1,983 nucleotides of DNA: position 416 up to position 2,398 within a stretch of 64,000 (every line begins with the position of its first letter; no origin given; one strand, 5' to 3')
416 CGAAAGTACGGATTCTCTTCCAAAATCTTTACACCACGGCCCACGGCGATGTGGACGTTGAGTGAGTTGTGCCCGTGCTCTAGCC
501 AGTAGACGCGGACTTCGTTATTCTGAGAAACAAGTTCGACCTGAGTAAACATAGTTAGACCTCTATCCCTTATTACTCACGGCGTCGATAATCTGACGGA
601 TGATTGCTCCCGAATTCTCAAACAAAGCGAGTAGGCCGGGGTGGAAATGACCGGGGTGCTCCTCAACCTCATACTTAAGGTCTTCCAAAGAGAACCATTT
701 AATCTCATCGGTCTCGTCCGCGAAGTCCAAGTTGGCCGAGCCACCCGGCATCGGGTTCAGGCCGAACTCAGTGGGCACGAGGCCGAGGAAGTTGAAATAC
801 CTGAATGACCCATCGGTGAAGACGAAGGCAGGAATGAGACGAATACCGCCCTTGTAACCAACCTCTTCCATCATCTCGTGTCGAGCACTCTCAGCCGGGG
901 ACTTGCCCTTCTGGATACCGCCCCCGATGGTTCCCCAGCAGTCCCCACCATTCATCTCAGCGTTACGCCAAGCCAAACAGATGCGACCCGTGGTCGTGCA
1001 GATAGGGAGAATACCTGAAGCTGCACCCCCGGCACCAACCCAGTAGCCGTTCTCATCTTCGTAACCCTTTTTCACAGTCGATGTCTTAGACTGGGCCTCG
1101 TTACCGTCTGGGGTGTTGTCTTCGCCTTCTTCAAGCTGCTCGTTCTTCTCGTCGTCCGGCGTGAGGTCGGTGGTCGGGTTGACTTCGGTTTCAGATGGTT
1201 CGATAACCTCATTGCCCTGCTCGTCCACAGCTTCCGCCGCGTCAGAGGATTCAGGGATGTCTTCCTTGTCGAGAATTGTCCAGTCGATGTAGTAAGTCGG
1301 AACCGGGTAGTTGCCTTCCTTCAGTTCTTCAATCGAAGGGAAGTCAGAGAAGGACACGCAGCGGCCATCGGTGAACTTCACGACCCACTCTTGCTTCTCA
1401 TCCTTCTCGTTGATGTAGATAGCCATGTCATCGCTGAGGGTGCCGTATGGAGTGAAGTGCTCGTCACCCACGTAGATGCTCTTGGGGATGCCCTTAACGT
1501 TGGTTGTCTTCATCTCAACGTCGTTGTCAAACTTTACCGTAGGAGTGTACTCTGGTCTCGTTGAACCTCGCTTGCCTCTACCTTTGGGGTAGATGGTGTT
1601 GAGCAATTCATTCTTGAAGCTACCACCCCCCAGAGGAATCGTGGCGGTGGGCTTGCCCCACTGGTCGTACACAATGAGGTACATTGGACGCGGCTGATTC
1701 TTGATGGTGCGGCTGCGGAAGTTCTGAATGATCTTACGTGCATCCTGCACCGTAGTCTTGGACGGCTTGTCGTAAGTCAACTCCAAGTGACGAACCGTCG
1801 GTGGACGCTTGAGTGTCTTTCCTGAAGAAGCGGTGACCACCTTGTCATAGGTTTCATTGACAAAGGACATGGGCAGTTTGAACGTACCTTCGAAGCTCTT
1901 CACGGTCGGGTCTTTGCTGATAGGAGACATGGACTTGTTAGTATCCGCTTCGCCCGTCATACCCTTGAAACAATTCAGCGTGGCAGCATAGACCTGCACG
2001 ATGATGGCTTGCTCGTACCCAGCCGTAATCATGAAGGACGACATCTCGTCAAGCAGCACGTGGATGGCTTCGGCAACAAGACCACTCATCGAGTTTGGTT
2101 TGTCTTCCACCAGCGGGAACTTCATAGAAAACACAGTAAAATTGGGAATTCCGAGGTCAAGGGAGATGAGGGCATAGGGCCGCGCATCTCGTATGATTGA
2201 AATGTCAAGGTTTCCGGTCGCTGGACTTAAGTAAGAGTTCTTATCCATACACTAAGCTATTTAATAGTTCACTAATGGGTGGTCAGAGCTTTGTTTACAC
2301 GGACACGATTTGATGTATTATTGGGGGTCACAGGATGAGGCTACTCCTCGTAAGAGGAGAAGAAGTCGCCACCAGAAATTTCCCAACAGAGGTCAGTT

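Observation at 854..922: Degenerate Nudix box (GX5KX7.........) on the C-terminus of a 561 aa protein in the virion gene block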

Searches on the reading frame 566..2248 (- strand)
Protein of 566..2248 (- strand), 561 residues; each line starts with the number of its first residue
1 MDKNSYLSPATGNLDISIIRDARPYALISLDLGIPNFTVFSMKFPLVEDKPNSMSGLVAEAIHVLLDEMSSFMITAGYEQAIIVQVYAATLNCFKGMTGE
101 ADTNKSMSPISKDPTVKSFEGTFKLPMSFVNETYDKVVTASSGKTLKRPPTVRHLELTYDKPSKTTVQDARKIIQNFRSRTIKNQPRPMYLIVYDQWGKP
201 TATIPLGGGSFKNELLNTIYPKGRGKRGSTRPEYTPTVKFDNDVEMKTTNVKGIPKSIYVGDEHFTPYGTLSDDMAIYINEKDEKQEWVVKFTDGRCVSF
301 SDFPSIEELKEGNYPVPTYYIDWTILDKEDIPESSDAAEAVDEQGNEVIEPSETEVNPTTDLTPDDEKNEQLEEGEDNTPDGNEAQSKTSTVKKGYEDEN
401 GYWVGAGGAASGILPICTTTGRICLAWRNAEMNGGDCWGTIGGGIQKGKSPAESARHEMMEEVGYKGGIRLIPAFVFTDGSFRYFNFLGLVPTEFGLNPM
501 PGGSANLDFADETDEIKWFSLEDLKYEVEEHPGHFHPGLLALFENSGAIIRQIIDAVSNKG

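Call 4: search_protein_families(library=pfam, proteins=[window:566-2248:-], max_evalue=10)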
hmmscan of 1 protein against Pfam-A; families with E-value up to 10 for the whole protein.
window:566-2248:- (561 aa): 1 family
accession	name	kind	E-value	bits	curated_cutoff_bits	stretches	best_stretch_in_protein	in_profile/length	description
PF00293.34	NUDIX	-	2.2e-11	44.3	21.1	1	410-531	5-126/134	NUDIX domain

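Call 5: search_protein_families(library=phrogs, proteins=[window:566-2248:-], max_evalue=1)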
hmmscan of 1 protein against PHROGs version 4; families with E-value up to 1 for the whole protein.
window:566-2248:- (561 aa): 6 families
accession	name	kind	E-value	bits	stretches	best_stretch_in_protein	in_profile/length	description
phrog_1198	-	other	7.2e-08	33.5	1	416-533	44-158/253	MutT/NUDIX hydrolase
phrog_15528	-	head and packaging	4e-05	23.2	1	320-469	435-576/794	portal protein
phrog_10313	-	other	0.0069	17.2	1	435-467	37-69/159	nudix hydrolase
phrog_14000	-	unknown function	0.051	14.9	1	310-367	41-99/101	-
phrog_1185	-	other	0.23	11.9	0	411-466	151-209/301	nudix hydrolase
phrog_19657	-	other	0.33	11.9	1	438-470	61-93/176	nudix hydrolase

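Call 10: search_dna_similar(query=window:566-2248:-, collection=phages, mode=protein, max_rows=30)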
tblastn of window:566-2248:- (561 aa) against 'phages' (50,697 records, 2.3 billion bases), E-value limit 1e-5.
Records with a match: 5; places in all: 6; records where one place covers at least 80% of the query: 0.
Best place of each record, by identity: <60% 5.
By first word of the organism name: Burkholderia 4; Tunturiibacter 1.
By host as written in the record: Burkholderia cenocepacia 4; Tunturiibacter psychrotolerans X4BP1 1.
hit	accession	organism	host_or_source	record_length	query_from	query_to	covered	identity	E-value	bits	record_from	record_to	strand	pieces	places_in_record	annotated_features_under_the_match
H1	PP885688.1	Tunturiibacter phage Tunturi_5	Tunturiibacter psychrotolerans X4BP1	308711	338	560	40%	42.3%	3e-35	147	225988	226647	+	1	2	MutT/NUDIX hydrolase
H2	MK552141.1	Burkholderia phage BcepSauron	Burkholderia cenocepacia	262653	402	495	17%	37.2%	1e-6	58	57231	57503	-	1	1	hydrolase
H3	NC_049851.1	Burkholderia phage BcepSauron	Burkholderia cenocepacia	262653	402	495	17%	37.2%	1e-6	58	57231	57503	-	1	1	MutT/NUDIX hydrolase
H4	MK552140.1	Burkholderia phage BcepSaruman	Burkholderia cenocepacia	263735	402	495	17%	37.2%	2e-6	57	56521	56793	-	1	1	NUDIX hydrolase domain protein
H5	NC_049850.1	Burkholderia phage BcepSaruman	Burkholderia cenocepacia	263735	402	495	17%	37.2%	2e-6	57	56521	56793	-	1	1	MutT/NUDIX hydrolase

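Call 11: get_annotated_region(hit=H1, flank=12000)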
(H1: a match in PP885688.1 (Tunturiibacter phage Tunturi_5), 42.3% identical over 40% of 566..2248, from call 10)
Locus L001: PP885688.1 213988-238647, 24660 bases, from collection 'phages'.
description: Tunturiibacter phage Tunturi_5, complete genome.
organism: Tunturiibacter phage Tunturi_5 (NCBI taxid 3378199)
taxonomy: Viruses; Duplodnaviria; Heunggongvirae; Uroviricota; Caudoviricetes
host: Tunturiibacter psychrotolerans X4BP1; source: soil; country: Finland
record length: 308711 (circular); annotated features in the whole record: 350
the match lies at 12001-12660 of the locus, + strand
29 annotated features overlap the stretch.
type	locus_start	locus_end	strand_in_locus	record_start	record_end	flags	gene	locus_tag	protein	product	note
CDS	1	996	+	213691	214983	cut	-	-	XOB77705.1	DnaC-like helicase loader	ORF262; gp262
CDS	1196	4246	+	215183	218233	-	-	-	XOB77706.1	ribonucleotide reductase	ORF263; gp263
CDS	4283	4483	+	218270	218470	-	-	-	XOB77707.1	hypothetical protein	ORF264; gp264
CDS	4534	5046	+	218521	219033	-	-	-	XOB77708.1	nucleoside 2-deoxyribosyltransferase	ORF265; gp265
CDS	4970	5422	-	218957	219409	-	-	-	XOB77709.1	hypothetical protein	ORF266; gp266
CDS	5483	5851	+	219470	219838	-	-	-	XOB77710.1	primosomal protein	ORF267; gp267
CDS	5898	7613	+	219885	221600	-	-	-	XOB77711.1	DNA helicase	ORF268; gp268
CDS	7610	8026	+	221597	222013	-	-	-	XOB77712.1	hypothetical protein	ORF269; gp269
CDS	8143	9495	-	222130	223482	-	-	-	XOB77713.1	DNA repair exonuclease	ORF270; gp270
CDS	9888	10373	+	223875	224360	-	-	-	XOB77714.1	minor tail protein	ORF271; gp271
CDS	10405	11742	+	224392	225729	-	-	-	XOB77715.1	minor head protein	ORF272; gp272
CDS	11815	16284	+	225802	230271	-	-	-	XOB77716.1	MutT/NUDIX hydrolase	ORF273; gp273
CDS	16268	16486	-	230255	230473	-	-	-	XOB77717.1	hypothetical protein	ORF274; gp274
CDS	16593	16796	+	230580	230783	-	-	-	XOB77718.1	hypothetical protein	ORF275; gp275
CDS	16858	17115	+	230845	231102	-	-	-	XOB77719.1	hypothetical protein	ORF276; gp276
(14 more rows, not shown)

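Call 14: find_homologous_proteins(query=window:566-2248:-, max_evalue=0.001)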
Query window:566-2248:- (561 aa): 88 proteins with E <= 0.001 among 8000 candidates.
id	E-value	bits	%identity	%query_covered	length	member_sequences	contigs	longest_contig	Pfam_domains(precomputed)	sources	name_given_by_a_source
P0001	0.0e+0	1205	100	93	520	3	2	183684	PF00293.35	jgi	jgi:8-oxo-dGTP pyrophosphatase MutT (NUDIX family)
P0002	3.0e-265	899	76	70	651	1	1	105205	PF00293.35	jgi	jgi:8-oxo-dGTP pyrophosphatase MutT (NUDIX family)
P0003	2.8e-256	870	66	100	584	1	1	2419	PF00293.35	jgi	jgi:8-oxo-dGTP pyrophosphatase MutT (NUDIX family)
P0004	9.7e-256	868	66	100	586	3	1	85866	PF00293.35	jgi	jgi:8-oxo-dGTP pyrophosphatase MutT (NUDIX family)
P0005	1.6e-251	854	68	99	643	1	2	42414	PF00293.35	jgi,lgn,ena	jgi:8-oxo-dGTP pyrophosphatase MutT (NUDIX family)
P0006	1.5e-248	844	64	100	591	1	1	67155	PF00293.35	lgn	-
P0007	1.3e-238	811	66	70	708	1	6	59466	PF00293.35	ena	-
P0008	1.2e-237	808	67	70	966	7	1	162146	PF00293.35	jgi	-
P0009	3.7e-237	807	60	47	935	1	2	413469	PF18760.8,PF00293.35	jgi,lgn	jgi:8-oxo-dGTP pyrophosphatase MutT (NUDIX family)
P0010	1.1e-236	805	66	73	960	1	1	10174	PF00293.35,PF24585.2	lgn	-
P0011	2.4e-235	801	69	69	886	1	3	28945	PF00293.35,PF00583.32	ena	-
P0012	1.2e-229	782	62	99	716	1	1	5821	PF00293.35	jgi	jgi:8-oxo-dGTP pyrophosphatase MutT (NUDIX family)/GNAT superfamily N-acetyltransferase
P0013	2.1e-176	606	54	90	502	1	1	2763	-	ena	-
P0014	4.8e-170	585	53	65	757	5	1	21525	PF00293.35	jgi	jgi:8-oxo-dGTP pyrophosphatase MutT (NUDIX family)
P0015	3.1e-163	563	50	65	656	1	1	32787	PF00293.35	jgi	jgi:8-oxo-dGTP pyrophosphatase MutT (NUDIX family)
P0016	1.1e-161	557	49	100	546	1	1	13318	PF13240.12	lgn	-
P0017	4.1e-160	552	47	99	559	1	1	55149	PF00293.35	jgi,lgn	jgi:8-oxo-dGTP pyrophosphatase MutT (NUDIX family)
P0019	3.8e-120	420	57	30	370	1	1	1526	PF00293.35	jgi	jgi:8-oxo-dGTP pyrophosphatase MutT (NUDIX family)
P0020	3.2e-113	397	55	29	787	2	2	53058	PF00293.35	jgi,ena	-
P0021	3.7e-111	391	39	99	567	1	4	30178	PF00293.35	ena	-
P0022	1.8e-109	385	40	98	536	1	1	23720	PF00293.35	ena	-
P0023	7.8e-109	383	46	41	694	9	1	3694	PF00293.35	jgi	-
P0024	9.9e-107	376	46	40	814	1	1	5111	PF00293.35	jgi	jgi:8-oxo-dGTP pyrophosphatase MutT (NUDIX family)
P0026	1.2e-101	359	48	30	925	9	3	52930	PF00293.35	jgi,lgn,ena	jgi:8-oxo-dGTP pyrophosphatase MutT (NUDIX family)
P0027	3.4e-100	354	53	29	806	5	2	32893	PF00293.35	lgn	-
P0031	4.3e-98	347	53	30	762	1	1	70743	PF00293.35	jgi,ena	jgi:8-oxo-dGTP pyrophosphatase MutT (NUDIX family)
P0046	1.6e-90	322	50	58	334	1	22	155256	-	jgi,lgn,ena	jgi:hypothetical protein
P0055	1.1e-86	310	44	46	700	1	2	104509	-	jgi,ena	jgi:hypothetical protein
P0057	3.9e-86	308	45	62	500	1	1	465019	-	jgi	jgi:hypothetical protein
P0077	1.9e-50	190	55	30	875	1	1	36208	PF00293.35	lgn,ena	-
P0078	2.8e-47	180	53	28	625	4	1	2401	PF00293.35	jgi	-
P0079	2.6e-45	173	49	27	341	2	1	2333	PF00293.35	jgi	jgi:8-oxo-dGTP pyrophosphatase MutT (NUDIX family)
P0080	7.2e-41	159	48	27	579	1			PF00293.35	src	-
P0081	4.2e-39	153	48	29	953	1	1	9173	PF13673.14,PF13508.14,PF00293.35,PF14542.13,PF00583.32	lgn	-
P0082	1.1e-38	151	43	32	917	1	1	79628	PF18760.8,PF00293.35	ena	-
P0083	4.0e-35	140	46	28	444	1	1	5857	PF20274.5,PF00293.35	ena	-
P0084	6.3e-35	139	45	27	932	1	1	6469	PF00293.35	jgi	jgi:8-oxo-dGTP pyrophosphatase MutT (NUDIX family)/GNAT superfamily N-acetyltransferase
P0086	1.5e-30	125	44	26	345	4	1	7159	PF00293.35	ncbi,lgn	ncbi:MAG: NUDIX domain-containing protein [Candidatus Sulfotelmatobacter sp.]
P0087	1.1e-29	122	45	26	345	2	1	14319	PF00293.35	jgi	jgi:8-oxo-dGTP pyrophosphatase MutT (NUDIX family)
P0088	2.9e-8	51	39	16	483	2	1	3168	PF00293.35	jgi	-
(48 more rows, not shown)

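Call 16: search_protein_families(library=pfam, proteins=[P0009, P0010, P0011, P0016, P0081, P0082, P0083, P0008, P0055, P0057], max_evalue=0.01)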
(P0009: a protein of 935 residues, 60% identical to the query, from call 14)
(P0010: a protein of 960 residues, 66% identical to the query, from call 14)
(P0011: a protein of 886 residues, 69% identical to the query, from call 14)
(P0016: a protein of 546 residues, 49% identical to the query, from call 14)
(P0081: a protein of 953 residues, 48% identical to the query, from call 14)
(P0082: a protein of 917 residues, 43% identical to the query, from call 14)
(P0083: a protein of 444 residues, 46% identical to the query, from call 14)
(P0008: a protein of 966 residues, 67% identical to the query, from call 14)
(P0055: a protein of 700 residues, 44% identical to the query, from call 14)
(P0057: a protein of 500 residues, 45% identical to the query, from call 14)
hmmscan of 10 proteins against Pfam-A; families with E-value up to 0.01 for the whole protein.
P0009 (935 aa): 3 families
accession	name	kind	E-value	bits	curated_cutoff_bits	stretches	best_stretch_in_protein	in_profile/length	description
PF18760.7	ART-PolyVal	-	6.7e-26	92.2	31.2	1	159-358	3-139/140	ADP-Ribosyltransferase in polyvalent proteins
PF00293.34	NUDIX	-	1.1e-09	38.8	21.1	1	782-898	6-120/134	NUDIX domain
PF13151.12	DUF3990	-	0.0012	19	32.2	1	164-211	2-48/152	Protein of unknown function (DUF3990)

P0010 (960 aa): 2 families
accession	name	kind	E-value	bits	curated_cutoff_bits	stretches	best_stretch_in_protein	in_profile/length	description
PF00293.34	NUDIX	-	3.6e-07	30.7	21.1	1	807-925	6-122/134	NUDIX domain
PF24585.1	YunG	-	3.5e-06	27.6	27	1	9-76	2-76/116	YunG protein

P0011 (886 aa): 3 families
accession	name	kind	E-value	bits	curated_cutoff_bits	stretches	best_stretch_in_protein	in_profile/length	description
PF00293.34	NUDIX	-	4.5e-11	43.3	21.1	1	739-852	6-124/134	NUDIX domain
PF00583.31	Acetyltransf_1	-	8.8e-06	26.4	20.7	1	412-483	30-98/116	Acetyltransferase (GNAT) family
PF13508.13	Acetyltransf_7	-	0.00092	20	27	1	422-483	9-67/84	Acetyltransferase (GNAT) domain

P0016 (546 aa): 5 families
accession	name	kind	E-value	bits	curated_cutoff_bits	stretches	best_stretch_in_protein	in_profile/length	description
PF13240.11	Zn_Ribbon_1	-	1.5e-05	25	25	1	372-393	2-23/23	zinc-ribbon domain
PF00293.34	NUDIX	-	0.00026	21.5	21.1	1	402-508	5-119/134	NUDIX domain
PF12773.13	DZR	-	0.00088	19.8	27.3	1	370-390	13-45/45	Double zinc ribbon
PF23458.2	DUF7130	-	0.008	16.5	35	0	369-392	53-79/89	Domain of unknown function (DUF7130)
PF17032.10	Zn_ribbon_15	-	0.0083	17.3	28.9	0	362-390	45-73/73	zinc-ribbon family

P0081 (953 aa): 8 families
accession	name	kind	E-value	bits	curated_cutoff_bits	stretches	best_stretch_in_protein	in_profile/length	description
PF00583.31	Acetyltransf_1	-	4.3e-15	56.4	20.7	2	685-757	15-85/116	Acetyltransferase (GNAT) family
PF13508.13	Acetyltransf_7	-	1.5e-10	41.8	27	1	713-758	8-55/84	Acetyltransferase (GNAT) domain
PF13673.13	Acetyltransf_10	-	2.8e-09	37.5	23.6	1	712-758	35-78/128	Acetyltransferase (GNAT) domain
PF00293.34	NUDIX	-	2.1e-08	34.7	21.1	1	164-277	6-125/134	NUDIX domain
PF14542.12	Acetyltransf_CG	-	3.9e-06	27.4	30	0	716-755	8-48/80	GCN5-related N-acetyl-transferase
PF13880.12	Acetyltransf_13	-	0.0045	17.2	22.8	0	734-759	7-32/69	ESCO1/2 acetyl-transferase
PF22014.2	DUF6932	-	0.0065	17.3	27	0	23-65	39-81/142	Family of unknown function (DUF6932)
PF12568.14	PanZ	-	0.008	16.1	22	0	716-781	46-110/128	Acetyltransferase (GNAT) domain, PanZ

P0082 (917 aa): 3 families
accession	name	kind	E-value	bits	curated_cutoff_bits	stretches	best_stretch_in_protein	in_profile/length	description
PF18760.7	ART-PolyVal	-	6.7e-10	40.3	31.2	1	803-898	1-64/140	ADP-Ribosyltransferase in polyvalent proteins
PF00293.34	NUDIX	-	7e-09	36.2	21.1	1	407-542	5-125/134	NUDIX domain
PF24591.1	Phage_YunG-like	-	0.00015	22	27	1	601-648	20-66/99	Phage YunG-like protein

P0083 (444 aa): 2 families
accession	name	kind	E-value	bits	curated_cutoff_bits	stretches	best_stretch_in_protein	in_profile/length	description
PF20274.4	cREC_REC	-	1.4e-22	80.6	27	1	170-252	2-86/88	Cyclic-phosphate processing Receiver domain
PF00293.34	NUDIX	-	3e-10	40.7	21.1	1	19-103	5-98/134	NUDIX domain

P0008 (966 aa): 1 family
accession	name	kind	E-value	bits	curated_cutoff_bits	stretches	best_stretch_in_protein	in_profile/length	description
PF00293.34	NUDIX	-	1.7e-10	41.5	21.1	1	816-937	6-125/134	NUDIX domain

P0055 (700 aa): 1 family
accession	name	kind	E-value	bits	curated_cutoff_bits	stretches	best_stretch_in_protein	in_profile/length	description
PF00293.34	NUDIX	-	0.002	18.6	21.1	1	631-688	5-60/134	NUDIX domain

P0057 (500 aa): 0 families

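Call 23: find_encoding_contigs(protein=P0046, flank=10000, max_places=3)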
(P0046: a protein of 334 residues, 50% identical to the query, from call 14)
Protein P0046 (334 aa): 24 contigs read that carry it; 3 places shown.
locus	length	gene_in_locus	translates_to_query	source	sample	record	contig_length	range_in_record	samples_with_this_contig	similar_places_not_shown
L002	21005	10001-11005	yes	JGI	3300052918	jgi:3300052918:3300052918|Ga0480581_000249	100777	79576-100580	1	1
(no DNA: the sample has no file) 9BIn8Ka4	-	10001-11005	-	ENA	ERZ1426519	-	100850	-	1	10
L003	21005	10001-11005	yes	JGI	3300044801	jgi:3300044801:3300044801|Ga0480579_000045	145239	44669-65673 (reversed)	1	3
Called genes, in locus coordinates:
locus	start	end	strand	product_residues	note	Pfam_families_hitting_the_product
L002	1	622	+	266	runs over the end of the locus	-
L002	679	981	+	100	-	-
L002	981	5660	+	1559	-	PF04865:Baseplate_J (weak)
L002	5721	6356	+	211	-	-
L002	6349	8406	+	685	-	-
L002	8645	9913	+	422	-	PF14239:RRXRR, PF01844:HNH, PF14279:HNH_5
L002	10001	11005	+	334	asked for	-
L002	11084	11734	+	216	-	-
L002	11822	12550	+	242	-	-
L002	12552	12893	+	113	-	-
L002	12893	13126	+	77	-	-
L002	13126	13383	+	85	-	-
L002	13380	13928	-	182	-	-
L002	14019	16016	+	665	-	-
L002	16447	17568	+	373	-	-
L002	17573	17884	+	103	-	-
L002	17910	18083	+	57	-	-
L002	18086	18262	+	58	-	PF03884:YacG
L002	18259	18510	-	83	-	-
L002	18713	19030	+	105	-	-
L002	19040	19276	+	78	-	-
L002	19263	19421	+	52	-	-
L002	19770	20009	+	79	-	-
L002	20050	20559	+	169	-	-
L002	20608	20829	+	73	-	-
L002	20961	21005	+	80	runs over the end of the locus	?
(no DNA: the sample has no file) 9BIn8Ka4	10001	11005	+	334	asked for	-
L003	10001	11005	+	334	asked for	-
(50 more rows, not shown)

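Call 35: find_encoding_contigs(protein=P0001, flank=10000, max_places=2)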
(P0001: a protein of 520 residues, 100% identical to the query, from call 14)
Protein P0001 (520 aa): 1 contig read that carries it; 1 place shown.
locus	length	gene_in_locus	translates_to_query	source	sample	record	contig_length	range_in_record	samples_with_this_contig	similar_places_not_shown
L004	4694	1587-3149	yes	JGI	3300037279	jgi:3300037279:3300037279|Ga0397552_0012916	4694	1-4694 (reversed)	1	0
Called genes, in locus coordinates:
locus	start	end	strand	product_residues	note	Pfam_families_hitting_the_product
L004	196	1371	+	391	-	-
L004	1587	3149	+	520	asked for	PF00293:NUDIX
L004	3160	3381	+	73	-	-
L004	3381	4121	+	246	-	-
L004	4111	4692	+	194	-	?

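Call 36: find_encoding_contigs(protein=P0009, flank=10000, max_places=1)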
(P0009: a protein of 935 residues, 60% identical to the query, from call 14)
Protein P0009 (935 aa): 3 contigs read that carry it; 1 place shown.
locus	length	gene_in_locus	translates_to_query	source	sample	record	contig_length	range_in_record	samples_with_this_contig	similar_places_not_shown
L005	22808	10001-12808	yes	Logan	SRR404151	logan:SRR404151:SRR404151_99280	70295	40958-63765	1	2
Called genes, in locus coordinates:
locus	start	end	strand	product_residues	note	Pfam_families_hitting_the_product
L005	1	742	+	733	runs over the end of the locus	-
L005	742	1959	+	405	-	-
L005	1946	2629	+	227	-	-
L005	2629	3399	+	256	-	-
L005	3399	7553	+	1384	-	-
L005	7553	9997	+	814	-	-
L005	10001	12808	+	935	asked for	PF18760:ART-PolyVal, PF00293:NUDIX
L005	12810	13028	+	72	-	-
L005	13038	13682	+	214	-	PF25691:BW3TFN (weak)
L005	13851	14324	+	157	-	-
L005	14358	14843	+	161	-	PF00210:Ferritin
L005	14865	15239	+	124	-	-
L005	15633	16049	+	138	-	-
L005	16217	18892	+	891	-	-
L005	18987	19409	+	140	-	PF02675:AdoMet_dc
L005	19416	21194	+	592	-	-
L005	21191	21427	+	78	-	-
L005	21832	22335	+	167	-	-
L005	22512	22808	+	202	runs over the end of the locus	-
